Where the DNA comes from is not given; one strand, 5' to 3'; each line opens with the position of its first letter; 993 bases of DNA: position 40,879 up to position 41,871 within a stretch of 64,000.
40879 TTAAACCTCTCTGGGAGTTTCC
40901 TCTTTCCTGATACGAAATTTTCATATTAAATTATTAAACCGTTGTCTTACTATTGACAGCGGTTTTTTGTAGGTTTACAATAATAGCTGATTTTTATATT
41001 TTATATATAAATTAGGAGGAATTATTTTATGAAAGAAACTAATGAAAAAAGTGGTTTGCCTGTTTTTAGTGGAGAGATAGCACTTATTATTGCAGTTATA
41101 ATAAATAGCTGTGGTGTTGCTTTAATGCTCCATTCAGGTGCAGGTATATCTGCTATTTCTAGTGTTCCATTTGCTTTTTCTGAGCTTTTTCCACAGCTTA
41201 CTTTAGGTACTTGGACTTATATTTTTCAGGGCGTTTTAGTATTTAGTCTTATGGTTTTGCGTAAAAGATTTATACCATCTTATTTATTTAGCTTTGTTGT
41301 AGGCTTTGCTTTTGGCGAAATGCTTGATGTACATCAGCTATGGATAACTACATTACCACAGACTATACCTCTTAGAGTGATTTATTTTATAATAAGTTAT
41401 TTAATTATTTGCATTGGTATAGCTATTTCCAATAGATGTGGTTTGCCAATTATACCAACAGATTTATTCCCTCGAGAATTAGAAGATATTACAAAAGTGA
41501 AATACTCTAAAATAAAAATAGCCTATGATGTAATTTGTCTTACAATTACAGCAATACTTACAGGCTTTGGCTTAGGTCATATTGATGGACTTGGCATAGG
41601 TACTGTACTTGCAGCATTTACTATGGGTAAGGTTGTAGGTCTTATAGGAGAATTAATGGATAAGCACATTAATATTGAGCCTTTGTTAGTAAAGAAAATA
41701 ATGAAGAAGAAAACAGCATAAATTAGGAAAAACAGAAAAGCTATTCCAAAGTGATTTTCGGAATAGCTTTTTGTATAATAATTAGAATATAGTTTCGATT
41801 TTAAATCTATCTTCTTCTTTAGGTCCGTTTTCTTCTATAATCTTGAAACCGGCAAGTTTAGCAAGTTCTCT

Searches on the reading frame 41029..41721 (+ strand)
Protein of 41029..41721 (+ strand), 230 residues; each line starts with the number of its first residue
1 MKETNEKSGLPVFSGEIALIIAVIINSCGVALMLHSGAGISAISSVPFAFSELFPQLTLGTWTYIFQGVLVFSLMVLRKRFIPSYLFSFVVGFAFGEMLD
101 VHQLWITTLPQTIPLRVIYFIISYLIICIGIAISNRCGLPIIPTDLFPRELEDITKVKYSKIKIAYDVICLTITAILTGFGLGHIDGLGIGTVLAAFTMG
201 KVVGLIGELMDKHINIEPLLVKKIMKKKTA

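Call 43: find_encoding_contigs(protein=window:41029-41721:+, flank=1500, max_places=10)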
Protein window:41029-41721:+ (230 aa): 26 contigs read that carry it; 10 places shown.
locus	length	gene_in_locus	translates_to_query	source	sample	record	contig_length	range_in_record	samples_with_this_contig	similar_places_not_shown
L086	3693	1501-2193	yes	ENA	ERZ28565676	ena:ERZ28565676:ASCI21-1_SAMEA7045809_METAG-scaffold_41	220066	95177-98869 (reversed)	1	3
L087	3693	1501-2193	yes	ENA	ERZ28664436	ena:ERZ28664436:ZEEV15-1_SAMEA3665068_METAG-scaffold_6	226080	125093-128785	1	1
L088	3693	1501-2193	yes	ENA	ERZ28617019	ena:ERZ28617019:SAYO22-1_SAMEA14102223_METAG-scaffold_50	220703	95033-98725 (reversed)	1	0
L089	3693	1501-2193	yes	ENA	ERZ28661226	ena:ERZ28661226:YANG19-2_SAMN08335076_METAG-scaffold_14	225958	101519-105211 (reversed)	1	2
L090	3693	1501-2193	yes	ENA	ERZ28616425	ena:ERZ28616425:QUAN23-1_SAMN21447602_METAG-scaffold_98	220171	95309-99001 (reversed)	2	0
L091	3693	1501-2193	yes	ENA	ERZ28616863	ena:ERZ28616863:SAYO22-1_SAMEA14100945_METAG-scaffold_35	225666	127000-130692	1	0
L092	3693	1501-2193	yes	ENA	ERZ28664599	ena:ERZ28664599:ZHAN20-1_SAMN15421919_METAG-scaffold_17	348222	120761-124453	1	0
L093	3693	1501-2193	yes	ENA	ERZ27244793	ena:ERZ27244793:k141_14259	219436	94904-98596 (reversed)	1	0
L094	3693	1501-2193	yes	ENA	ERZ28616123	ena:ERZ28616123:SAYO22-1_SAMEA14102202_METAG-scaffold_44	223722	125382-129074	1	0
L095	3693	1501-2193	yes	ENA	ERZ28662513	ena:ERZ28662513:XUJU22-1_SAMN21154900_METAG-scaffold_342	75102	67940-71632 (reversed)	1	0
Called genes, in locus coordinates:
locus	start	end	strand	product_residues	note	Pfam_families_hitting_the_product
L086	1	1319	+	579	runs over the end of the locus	PF00909:Ammonium_transp, PF00543:P-II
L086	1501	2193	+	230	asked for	PF19700:DUF6198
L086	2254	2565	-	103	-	PF04014:MazE_antitoxin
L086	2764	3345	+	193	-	PF01195:Pept_tRNA_hydro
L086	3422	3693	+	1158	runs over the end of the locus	PF17757:UvrB_inter, PF02559:CarD_TRCF_RID, PF00270:DEAD, PF04851:ResIII, PF00271:Helicase_C, PF22590:Cas3-like_C_2 (faint), PF03461:TRCF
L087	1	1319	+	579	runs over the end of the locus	PF00909:Ammonium_transp, PF00543:P-II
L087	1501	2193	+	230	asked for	PF19700:DUF6198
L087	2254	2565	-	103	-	PF04014:MazE_antitoxin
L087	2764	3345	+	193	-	PF01195:Pept_tRNA_hydro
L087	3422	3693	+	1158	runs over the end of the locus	PF17757:UvrB_inter, PF02559:CarD_TRCF_RID, PF00270:DEAD, PF04851:ResIII, PF00271:Helicase_C, PF22590:Cas3-like_C_2 (faint), PF03461:TRCF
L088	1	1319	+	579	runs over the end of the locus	PF00909:Ammonium_transp, PF00543:P-II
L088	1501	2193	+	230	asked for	PF19700:DUF6198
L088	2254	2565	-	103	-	PF04014:MazE_antitoxin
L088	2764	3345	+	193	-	PF01195:Pept_tRNA_hydro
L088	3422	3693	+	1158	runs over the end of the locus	PF17757:UvrB_inter, PF02559:CarD_TRCF_RID, PF00270:DEAD, PF04851:ResIII, PF00271:Helicase_C, PF22590:Cas3-like_C_2 (faint), PF03461:TRCF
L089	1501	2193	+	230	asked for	PF19700:DUF6198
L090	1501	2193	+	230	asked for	PF19700:DUF6198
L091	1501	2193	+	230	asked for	PF19700:DUF6198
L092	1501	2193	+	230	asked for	PF19700:DUF6198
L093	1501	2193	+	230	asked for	PF19700:DUF6198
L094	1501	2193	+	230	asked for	PF19700:DUF6198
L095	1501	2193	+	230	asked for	PF19700:DUF6198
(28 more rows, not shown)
